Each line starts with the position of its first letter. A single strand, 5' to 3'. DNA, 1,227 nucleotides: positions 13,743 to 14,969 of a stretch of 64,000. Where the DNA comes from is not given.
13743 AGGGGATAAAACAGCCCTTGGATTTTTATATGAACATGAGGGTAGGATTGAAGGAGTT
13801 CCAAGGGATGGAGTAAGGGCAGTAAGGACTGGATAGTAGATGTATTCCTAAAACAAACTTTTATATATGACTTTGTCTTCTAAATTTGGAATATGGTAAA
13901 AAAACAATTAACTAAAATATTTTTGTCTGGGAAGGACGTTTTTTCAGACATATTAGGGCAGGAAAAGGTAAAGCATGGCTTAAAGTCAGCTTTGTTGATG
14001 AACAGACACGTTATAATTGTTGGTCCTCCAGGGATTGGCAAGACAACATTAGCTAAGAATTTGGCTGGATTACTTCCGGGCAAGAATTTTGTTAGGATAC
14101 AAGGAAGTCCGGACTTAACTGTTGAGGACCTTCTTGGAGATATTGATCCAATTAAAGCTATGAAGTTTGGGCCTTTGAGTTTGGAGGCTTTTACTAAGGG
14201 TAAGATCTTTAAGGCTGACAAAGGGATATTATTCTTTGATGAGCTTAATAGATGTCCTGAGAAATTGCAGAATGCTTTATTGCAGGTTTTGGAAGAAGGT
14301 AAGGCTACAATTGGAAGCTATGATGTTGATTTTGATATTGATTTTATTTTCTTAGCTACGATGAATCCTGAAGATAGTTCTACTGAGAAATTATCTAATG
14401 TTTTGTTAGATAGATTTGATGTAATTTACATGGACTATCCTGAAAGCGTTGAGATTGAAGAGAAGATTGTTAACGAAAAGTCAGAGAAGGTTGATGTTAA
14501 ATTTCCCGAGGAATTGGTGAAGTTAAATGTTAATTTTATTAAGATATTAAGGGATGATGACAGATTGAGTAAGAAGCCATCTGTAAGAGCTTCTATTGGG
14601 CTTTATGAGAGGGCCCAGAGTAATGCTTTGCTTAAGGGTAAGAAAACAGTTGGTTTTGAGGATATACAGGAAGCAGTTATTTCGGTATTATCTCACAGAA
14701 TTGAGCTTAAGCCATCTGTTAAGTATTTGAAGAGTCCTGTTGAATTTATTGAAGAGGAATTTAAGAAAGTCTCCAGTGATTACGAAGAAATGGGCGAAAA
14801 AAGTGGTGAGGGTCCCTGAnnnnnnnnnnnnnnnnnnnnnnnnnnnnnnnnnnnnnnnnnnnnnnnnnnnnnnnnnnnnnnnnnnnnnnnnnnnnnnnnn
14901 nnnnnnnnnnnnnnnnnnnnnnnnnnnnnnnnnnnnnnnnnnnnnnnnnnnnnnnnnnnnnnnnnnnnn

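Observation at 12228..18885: Candidate multi-gene system: flavodoxin, radical-SAM-like, ChlI/MoxR AAA+, vWA, metallophosphoesterase and a 746-aa unknown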

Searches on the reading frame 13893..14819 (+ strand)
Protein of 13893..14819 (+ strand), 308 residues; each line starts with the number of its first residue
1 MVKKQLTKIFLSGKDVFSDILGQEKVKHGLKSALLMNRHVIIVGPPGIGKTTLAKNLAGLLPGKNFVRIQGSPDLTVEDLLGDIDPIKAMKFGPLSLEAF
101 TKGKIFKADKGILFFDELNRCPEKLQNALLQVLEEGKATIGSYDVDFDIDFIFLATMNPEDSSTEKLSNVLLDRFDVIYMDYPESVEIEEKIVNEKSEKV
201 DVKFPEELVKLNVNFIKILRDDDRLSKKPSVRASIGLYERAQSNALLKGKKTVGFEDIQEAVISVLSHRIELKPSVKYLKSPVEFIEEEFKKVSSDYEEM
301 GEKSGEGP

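Call 3: search_protein_families(library=pfam, proteins=[window:13893-14819:+], max_evalue=0.01)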
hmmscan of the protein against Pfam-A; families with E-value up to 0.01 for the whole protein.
window:13893-14819:+ (308 aa): 26 families (the best 25 are shown)
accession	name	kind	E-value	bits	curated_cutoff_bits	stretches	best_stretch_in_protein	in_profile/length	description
PF07728.20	AAA_5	-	1.4e-22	80.6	22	1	39-175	1-139/139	AAA domain (dynein-related subfamily)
PF07726.17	AAA_3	-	1.6e-21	77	27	1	39-175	1-129/131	ATPase family associated with various cellular activities (AAA)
PF01078.27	Mg_chelatase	-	9e-19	68.1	20.3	2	17-63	2-48/207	Magnesium chelatase, subunit ChlI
PF00493.29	MCM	-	1.7e-11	44.1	23.3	1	31-180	51-203/224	MCM P-loop domain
PF00158.32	Sigma54_activat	-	2e-11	44.3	20.2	1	25-172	10-159/168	Sigma-54 interaction domain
PF00004.35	AAA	-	1.1e-10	42.5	21.2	1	40-178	1-126/131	ATPase family associated with various cellular activities (AAA)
PF20030.5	bpMoxR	-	2.7e-10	40.1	27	1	17-177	11-162/205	MoxR domain in the MoxR-vWA-beta-propeller ternary systems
PF07724.20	AAA_2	-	1.5e-09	38.5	27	1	40-198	6-149/166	AAA domain (Cdc48 subfamily)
PF17863.7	AAA_lid_2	-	2.8e-09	37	22.7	1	230-275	14-59/74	AAA lid domain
PF20720.3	nSTAND3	-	7.8e-07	29.4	27.2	1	31-59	11-39/155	Novel STAND NTPase 3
PF05496.18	RuvB_N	-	1.8e-06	28.3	27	1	17-61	6-57/159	Holliday junction DNA helicase RuvB P-loop domain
PF13173.12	AAA_14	-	1.5e-05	25.5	27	1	37-136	2-88/129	AAA domain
PF13401.12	AAA_22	-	3.4e-05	24.6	27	1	38-84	6-54/130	AAA domain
PF08298.17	AAA_PrkA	-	3.9e-05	23.3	25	1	78-199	201-329/358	PrkA AAA domain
PF13191.12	AAA_16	-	7.3e-05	23.8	32.6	1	38-130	25-103/167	AAA ATPase domain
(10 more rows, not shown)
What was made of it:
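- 13893..14819 (+): MoxR-class AAA+ ATPase (308 aa), a core gene of the lineage. AAA_5, AAA_3, AAA_lid_2 (call 3).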

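Call 4: search_protein_families(library=ncbifam, proteins=[window:13893-14819:+], max_evalue=0.01)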
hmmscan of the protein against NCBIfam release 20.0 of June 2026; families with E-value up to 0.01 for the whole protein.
window:13893-14819:+ (308 aa): 86 families (the best 25 are shown)
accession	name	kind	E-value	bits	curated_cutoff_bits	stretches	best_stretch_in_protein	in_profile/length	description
TIGR02442.1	Cob-chelat-sub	hypoth_equivalog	2.6e-21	75.7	779.45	2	76-191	97-207/641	putative cobaltochelatase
TIGR02031.1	BchD-ChlD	equivalog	3.5e-17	62.3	499.55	1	40-274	19-275/608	magnesium chelatase ATPase subunit D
TIGR02640.1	gas_vesic_GvpN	equivalog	1.2e-14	54.4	266.8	2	112-269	108-261/262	gas vesicle protein GvpN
TIGR00368.1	TIGR00368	hypoth_equivalog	2.8e-14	52.6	362.4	2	15-63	189-237/499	YifB family Mg chelatase-like AAA ATPase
TIGR00764.1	lon_rel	equivalog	4e-14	52.1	516.6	2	18-70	18-70/608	ATP-dependent protease LonB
TIGR02030.1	BchI-ChlI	equivalog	1.7e-13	50.5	466.95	1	80-197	105-219/337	magnesium chelatase ATPase subunit I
NF047784.1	MadB_ATPase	equivalog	5.5e-12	45.5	475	2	106-266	135-283/298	MadB family AAA-type ATPase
NF007365.0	PRK09862.1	equivalog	2.1e-11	43.1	530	1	14-63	187-236/506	YifB family Mg chelatase-like AAA ATPase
TIGR02902.1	spore_lonB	equivalog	5.9e-10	38.4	723.3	1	15-55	62-104/531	ATP-dependent protease LonB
TIGR02903.1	spore_lon_C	equivalog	1e-09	37.5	678.8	1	15-55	151-193/615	Lon family ATP-dependent protease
TIGR00635.1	ruvB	equivalog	1.5e-08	34.1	299.05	1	17-76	3-67/305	Holliday junction branch migration DNA helicase RuvB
NF051870.1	NAssimRespRegNtrX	equivalog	3.1e-07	29.6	600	1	24-192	149-315/452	nitrogen assimilation response regulator NtrX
NF000868.0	PRK00080.1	equivalog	4.5e-07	29.1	282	1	17-61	24-75/330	Holliday junction branch migration DNA helicase RuvB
TIGR02974.1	phageshock_pspF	equivalog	6.3e-07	28.9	443.55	1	36-179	21-168/336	phage shock protein operon transcriptional activator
NF038308.1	RNA_repair_RtcR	equivalog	7.1e-07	28.4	650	1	102-155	271-324/530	RNA repair transcriptional activator RtcR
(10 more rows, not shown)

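Call 10: search_protein_families(library=padloc, proteins=[window:13893-14819:+], max_evalue=0.01)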
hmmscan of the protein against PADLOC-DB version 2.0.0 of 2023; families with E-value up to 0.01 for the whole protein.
window:13893-14819:+ (308 aa): 16 families
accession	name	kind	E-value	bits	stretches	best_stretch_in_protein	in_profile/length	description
PDLC03838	DolB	-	1.1e-12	46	1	14-203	135-328/375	-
PDLC01994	RtcR_PspF1--CARF_AAA_HTH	-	1.3e-09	35.7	1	40-193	184-335/468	-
PDLC04605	PDC-M37B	-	1.7e-08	32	1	40-226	307-491/518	-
PDLC04606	PDC-M37B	-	1.8e-08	32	1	104-207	239-343/390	-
PDLC04140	mad8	-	1.2e-07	29.6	1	22-136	12-114/314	mads_8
PDLC01993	RtcR--CARF_AAA_HTH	-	6.7e-07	26.1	1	39-160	206-329/523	-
PDLC01995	RtcR_PspF2--CARF_AAA_HTH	-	5.6e-06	23.8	1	101-141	253-294/481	-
PDLC05079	PDC-S73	-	6.3e-06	23.2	1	33-58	187-212/752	-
PDLC04232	IetA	-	4.8e-05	20.9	1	15-60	93-139/330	-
PDLC00915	TRIP13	-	0.00025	18.5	1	39-58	65-84/302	TRIP13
PDLC03920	MkoA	-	0.0011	15.3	1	26-57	620-651/1112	-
PDLC02196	IetA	-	0.0014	16.2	1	31-59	116-144/374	-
PDLC04786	PDC-S01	-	0.004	13.9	1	40-126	23-104/439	-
PDLC02195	IetA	-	0.005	14.2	0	33-59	133-159/395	-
PDLC04790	PDC-S01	-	0.0059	13.4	1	25-59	15-49/422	-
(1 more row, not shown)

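Call 34: search_solved_structures(query=window:13893-14819:+, max_evalue=0.00001)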
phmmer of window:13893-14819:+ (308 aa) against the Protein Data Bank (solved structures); distinct sequences matched with E-value up to 0.00001: 17.
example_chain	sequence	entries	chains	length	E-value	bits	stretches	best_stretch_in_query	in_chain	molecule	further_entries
2r44_A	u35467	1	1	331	7.4e-20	74.5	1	18-194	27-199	Uncharacterized protein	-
4zpx_A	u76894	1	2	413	2.8e-13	52.9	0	79-262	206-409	ATP-dependent protease Lon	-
3k1j_A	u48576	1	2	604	4e-13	52.4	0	80-264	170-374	ATP-dependent protease Lon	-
6l8d_A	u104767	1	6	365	4.4e-10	42.4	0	76-198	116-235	Magnesium-chelatase subunit ChlI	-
9if4_A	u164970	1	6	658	5.5e-10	42.1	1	24-161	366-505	ATP-dependent Clp protease ATP-binding subunit ClpC1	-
8a8u_A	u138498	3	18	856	1.2e-09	41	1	24-161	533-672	ATP-dependent Clp protease ATP-binding subunit ClpC1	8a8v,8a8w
8osf_A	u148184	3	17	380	2e-09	40.3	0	76-210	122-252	Magnesium-chelatase subunit ChlI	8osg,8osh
1g8p_A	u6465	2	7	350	3e-09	39.7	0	80-207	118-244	MAGNESIUM-CHELATASE 38 KDA SUBUNIT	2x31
8ycx_A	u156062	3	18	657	3.3e-09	39.5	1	24-161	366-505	ATP-dependent Clp protease ATP-binding subunit ClpC1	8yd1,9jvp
8rxd_F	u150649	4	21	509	9.2e-07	31.5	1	17-159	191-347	Competence related protein ComM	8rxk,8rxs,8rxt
8xon_S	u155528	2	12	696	1.6e-06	30.7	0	25-156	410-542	NDP-hexose 4-ketoreductase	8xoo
1qvr_A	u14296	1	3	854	2.1e-06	30.3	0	28-154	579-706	ClpB protein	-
3j3t_A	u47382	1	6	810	2.2e-06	30.2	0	26-159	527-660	Negative regulator of genetic competence ClpC/MecB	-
6em8_A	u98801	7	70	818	2.7e-06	30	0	23-154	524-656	ATP-dependent Clp protease ATP-binding subunit ClpC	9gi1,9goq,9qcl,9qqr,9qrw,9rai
6em9_A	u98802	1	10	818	2.7e-06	30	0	23-154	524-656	ATP-dependent Clp protease ATP-binding subunit ClpC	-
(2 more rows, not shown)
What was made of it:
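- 13893..14819 (+): Best solved relative is the MoxR protein 2r44, E = 7e-20, against ChlI/BchI at about 1e-9 to 1e-10 (call 34).
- On MoxR AAA+ / vWA chaperone pair: Best PDB hit is MoxR 2r44, E = 7e-20 (call 34).
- Closest known: MoxR-class AAA+ / vWA chaperone pairs. Same: The best solved match for the ATPase is a MoxR protein (calls 3, 34).
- The AAA+ is nearest to MoxR 2r44 (call 34). The solved MoxR protein scores 74.5 bits against 40-42 bits for ChlI/BchI (call 34).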
